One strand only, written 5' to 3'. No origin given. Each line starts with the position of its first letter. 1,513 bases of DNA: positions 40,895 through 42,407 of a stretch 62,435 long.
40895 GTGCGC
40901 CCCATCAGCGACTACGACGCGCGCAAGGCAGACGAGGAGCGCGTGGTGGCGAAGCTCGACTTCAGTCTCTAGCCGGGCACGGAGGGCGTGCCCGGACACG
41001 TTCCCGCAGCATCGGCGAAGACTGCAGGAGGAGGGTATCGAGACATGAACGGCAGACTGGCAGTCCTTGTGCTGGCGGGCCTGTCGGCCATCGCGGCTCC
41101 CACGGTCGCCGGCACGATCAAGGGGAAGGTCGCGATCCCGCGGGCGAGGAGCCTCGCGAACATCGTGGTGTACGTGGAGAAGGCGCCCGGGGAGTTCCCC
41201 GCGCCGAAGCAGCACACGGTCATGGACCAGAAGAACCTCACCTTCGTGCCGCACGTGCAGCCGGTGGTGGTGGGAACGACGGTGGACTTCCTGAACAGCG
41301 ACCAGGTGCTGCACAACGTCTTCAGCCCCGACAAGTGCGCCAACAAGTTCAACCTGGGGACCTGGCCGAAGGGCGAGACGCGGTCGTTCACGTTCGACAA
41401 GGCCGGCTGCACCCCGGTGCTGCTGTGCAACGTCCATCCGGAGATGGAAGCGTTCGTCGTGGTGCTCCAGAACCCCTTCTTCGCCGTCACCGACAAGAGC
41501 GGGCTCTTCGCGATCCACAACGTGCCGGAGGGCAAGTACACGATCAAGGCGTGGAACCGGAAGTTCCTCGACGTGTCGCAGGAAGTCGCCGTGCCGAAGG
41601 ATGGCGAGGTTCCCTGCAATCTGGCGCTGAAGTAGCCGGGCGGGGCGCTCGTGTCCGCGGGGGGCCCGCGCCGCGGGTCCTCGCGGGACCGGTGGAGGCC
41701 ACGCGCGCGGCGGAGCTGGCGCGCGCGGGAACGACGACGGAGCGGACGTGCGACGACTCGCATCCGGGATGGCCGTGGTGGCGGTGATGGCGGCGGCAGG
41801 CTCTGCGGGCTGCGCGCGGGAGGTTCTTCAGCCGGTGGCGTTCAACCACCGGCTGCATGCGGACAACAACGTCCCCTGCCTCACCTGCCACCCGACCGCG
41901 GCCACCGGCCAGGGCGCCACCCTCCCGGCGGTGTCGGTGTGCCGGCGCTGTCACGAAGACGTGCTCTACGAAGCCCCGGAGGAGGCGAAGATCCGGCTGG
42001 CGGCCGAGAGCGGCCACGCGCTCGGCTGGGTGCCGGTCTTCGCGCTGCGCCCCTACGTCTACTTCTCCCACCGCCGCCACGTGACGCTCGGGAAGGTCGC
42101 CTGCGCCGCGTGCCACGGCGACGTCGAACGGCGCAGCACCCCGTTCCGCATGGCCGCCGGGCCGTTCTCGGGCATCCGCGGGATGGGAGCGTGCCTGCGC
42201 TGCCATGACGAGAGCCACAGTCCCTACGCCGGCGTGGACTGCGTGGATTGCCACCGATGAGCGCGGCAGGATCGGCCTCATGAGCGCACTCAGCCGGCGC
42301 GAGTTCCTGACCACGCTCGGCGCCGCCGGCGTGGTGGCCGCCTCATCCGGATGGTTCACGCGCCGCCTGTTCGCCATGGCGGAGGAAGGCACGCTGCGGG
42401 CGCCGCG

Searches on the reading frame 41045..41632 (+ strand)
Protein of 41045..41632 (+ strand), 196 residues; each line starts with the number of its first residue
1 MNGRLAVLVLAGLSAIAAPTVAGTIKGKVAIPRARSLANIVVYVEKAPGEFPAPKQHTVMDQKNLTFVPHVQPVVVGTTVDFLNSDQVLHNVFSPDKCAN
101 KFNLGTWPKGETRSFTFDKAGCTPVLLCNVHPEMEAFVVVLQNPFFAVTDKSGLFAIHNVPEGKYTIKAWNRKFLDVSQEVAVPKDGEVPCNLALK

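Call 11: search_protein_families(library=pfam, proteins=[window:41045-41632:+], max_evalue=0.01)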
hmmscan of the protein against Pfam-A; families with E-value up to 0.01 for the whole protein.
window:41045-41632:+ (196 aa): 5 families
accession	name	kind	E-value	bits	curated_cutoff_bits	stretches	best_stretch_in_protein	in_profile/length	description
PF13620.12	CarboxypepD_reg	-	5.6e-07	30.3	32.3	1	143-195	28-81/82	Carboxypeptidase regulatory-like domain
PF13715.12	CarbopepD_reg_2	-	7.6e-05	23.1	32.2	1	136-193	17-74/88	CarboxypepD_reg-like domain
PF14686.12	fn3_3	-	8.5e-05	22.7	24.4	1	145-183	27-67/75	Polysaccharide lyase family 4, domain II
PF09430.16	EMC7_beta-sandw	-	0.00071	20.2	26.6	1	142-174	18-50/122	ER membrane protein complex subunit 7, beta-sandwich domain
PF00127.26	Copper-bind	-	0.0025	18.7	21.2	1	58-140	5-98/99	Copper binding proteins, plastocyanin/azurin family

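Call 12: search_protein_families(library=ncbifam, proteins=[window:41045-41632:+], max_evalue=0.01)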
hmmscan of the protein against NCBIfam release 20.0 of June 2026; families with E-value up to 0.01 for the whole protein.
window:41045-41632:+ (196 aa): 1 family
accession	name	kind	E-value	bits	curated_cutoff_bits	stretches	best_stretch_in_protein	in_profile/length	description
NF052345.1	S_layer_anammox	exception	0.00022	18.7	1400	1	135-195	1330-1391/1596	Kustd1514 family S-layer glycoprotein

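Call 68: search_solved_structures(query=A3, max_evalue=1, show_alignments=2)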
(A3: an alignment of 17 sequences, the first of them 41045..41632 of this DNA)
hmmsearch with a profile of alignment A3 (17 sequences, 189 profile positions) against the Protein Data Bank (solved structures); distinct sequences matched with E-value up to 1: 36.
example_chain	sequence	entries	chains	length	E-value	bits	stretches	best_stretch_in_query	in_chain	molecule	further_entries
9c7v_B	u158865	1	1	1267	1.8e-11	47.1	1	131-177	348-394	BOS complex subunit NOMO2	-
9cck_A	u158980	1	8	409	2.1e-05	27.3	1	61-131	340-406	Copper-containing nitrite reductase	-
4wi0_B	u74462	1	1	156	9e-05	25.2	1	133-182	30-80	Cellulosomal scaffoldin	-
4u3s_B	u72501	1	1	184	0.0001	25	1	133-182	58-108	Cellulosomal scaffoldin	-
6hbe_A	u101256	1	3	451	0.00011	25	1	59-133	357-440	Copper-containing nitrite reductase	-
5fc9_A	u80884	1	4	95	0.0013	21.5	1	61-130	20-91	Blue (Type 1) copper domain protein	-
4p5r_A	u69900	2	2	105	0.0063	19.2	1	48-133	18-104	Amicyanin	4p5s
8eoi_G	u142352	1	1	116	0.0065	19.2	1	131-184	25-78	ER membrane protein complex subunit 7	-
7zqe_M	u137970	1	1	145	0.0068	19.1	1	52-89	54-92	Plastocyanin, chloroplastic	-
1sf3_A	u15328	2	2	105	0.0071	19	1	48-133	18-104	Amicyanin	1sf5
1sfd_A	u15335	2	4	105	0.0076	19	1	48-133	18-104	Amicyanin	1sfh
2plt_A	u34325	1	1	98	0.008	18.9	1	54-90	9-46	PLASTOCYANIN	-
3c75_A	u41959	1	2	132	0.018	17.7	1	37-133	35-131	Amicyanin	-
5g5d_B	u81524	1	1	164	0.019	17.7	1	131-182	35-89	CELLULOSOMAL-SCAFFOLDING PROTEIN A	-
1mda_A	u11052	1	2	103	0.019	17.7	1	48-133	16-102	AMICYANIN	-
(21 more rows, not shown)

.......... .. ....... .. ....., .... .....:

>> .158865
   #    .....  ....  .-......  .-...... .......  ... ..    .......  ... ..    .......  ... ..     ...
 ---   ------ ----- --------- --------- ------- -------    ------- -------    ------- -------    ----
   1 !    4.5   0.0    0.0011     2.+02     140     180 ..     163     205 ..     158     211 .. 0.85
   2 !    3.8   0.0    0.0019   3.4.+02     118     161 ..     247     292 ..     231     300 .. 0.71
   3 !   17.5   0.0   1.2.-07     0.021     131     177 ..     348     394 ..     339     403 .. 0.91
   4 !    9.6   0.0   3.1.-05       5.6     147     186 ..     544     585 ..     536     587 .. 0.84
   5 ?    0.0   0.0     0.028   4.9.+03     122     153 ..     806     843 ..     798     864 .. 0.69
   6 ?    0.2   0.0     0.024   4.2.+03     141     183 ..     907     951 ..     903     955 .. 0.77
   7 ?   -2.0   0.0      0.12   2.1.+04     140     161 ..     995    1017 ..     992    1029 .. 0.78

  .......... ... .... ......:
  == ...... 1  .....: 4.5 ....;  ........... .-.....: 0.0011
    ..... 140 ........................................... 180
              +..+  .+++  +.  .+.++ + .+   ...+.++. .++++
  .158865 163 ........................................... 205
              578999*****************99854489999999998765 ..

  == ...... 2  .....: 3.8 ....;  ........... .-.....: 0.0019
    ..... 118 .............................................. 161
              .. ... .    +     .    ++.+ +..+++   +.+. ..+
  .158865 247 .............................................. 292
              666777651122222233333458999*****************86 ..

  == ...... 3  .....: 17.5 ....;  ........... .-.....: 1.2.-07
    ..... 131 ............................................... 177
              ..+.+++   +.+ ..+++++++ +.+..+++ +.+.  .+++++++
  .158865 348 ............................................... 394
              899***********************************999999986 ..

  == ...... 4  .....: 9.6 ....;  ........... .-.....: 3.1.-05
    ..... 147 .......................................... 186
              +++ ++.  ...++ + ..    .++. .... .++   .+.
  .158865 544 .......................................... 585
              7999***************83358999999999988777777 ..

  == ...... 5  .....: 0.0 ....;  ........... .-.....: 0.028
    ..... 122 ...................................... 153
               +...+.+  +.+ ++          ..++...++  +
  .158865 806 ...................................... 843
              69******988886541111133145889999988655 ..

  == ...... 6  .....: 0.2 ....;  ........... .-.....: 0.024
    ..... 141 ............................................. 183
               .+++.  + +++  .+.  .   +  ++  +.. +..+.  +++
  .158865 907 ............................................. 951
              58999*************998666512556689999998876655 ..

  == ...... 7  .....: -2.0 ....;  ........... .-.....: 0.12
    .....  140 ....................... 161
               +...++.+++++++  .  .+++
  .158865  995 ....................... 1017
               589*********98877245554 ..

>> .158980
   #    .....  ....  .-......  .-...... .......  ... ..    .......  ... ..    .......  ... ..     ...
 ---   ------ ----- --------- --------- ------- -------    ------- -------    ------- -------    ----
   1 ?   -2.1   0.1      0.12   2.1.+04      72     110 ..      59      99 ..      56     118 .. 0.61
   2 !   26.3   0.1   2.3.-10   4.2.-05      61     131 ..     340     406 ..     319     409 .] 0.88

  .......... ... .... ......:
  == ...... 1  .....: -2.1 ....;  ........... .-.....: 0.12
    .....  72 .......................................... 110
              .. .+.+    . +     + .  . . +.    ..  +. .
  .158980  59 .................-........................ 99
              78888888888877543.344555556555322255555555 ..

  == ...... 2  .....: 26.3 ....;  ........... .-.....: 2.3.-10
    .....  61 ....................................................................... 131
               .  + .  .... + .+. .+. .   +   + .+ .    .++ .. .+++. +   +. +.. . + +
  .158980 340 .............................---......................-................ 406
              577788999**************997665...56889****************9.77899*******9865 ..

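Call 76: predict_structure(protein=window:41045-41632:+)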
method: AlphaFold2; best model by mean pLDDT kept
length: 196 residues; sequences in the alignment: 1
mean_pLDDT: 35.7   pTM: 0.29
mean pLDDT of the five models: 35.7, 35.0, 34.1, 32.5, 32.5
residues with pLDDT >= 90: 0; 70-90: 0; 50-70: 14; < 50: 182
segments of 3 or more residues with pLDDT < 50: 1-159, 168-177, 185-196
pLDDT, mean of each block of 10 residues (from residue 1): 30 32 28 29 28 29 26 27 33 35 36 34 39 39 41 44 52 46 48 40
secondary structure, 60 per line:
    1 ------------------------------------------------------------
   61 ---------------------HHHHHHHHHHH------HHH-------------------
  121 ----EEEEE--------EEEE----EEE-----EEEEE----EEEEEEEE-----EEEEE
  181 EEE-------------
elements in order: H82-92 E125-129 E138-141 E146-148 E154-158 E163-170 E176-183

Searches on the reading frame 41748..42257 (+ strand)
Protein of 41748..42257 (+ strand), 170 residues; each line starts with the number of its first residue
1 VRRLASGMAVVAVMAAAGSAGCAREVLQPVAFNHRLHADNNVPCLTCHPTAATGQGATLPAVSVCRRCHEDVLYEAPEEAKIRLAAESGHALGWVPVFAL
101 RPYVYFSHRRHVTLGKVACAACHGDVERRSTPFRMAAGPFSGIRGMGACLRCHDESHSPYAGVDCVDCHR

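Call 11: search_protein_families(library=pfam, proteins=[window:41748-42257:+], max_evalue=0.01)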
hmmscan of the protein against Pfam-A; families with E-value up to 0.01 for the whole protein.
window:41748-42257:+ (170 aa): 4 families
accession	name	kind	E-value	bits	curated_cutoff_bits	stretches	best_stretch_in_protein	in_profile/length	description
PF14522.11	Cytochrome_C7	-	1.4e-12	47.7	24.8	2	104-170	1-67/67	Cytochrome c7 and related cytochrome c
PF14537.11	Cytochrom_c3_2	-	1.1e-08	35.9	25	2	37-80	2-44/79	Cytochrome c3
PF02085.21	Cytochrom_CIII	-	1.4e-08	35.5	22.9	1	25-72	16-56/101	Class III cytochrome C family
PF09699.15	Paired_CXXCH_1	-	0.00016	21.7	20.6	0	157-170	1-14/41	Doubled CXXCH motif (Paired_CXXCH_1)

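Call 12: search_protein_families(library=ncbifam, proteins=[window:41748-42257:+], max_evalue=0.01)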
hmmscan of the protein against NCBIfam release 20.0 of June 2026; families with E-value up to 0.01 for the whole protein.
window:41748-42257:+ (170 aa): 6 families
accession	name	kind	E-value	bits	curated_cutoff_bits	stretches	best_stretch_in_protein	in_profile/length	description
NF041781.1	mnquin_red_QrcA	equivalog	5.9e-19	68.3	180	1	27-170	28-174/174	menaquinone reductase multiheme cytochrome c subunit QrcA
TIGR04257.1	nanowire_3heme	domain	1.5e-09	37.9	40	1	104-170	13-75/75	c(7)-type cytochrome triheme domain-containing protein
NF045713.1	CxxCH_16_HmcA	equivalog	0.00023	19.9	400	1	15-51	281-317/541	sulfate respiration complex hexadecaheme cytochrome HmcA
TIGR03508.1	decahem_SO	subfamily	0.00051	19.6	192.2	0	30-78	83-133/258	DmsE family decaheme c-type cytochrome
NF043011.1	CytC7_Geobact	equivalog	0.00052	20.4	120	0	8-72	8-77/89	cytochrome c7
NF041028.1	decahem_GSU2203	exception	0.00094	18.5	325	0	29-72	113-158/317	GSU2203 family decaheme c-type cytochrome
